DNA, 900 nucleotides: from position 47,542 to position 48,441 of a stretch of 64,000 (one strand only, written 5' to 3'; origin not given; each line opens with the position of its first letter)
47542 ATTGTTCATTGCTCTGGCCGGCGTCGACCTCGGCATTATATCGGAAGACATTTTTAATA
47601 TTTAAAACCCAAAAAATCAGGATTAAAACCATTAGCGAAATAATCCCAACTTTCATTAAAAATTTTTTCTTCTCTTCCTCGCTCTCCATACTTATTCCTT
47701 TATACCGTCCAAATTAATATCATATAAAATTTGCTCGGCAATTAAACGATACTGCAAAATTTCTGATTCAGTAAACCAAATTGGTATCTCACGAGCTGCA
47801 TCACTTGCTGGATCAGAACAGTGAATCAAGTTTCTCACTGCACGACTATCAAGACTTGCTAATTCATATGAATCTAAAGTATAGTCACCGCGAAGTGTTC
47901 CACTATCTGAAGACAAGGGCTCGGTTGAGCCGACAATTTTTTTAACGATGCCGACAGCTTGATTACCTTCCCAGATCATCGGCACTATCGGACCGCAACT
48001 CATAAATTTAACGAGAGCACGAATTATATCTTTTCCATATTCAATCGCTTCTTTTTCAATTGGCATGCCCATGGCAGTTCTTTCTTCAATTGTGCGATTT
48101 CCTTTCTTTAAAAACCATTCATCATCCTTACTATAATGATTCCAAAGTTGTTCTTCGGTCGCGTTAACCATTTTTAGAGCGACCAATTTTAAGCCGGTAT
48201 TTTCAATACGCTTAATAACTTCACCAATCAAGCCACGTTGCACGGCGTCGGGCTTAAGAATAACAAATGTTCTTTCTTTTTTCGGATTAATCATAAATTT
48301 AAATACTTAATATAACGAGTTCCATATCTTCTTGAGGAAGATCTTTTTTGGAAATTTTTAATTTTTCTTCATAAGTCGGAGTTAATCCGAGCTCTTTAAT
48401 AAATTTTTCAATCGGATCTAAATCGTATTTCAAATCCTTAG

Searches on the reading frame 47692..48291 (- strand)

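Call 14: search_protein_families(library=pfam, proteins=[window:47692-48291:-], max_evalue=0.001)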
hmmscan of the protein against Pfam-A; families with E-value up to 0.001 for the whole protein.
window:47692-48291:- (199 aa): 1 family
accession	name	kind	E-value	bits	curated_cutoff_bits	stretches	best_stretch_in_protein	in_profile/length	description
PF00334.24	NDK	-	9.3e-40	136.1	27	2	86-178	53-135/135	Nucleoside diphosphate kinase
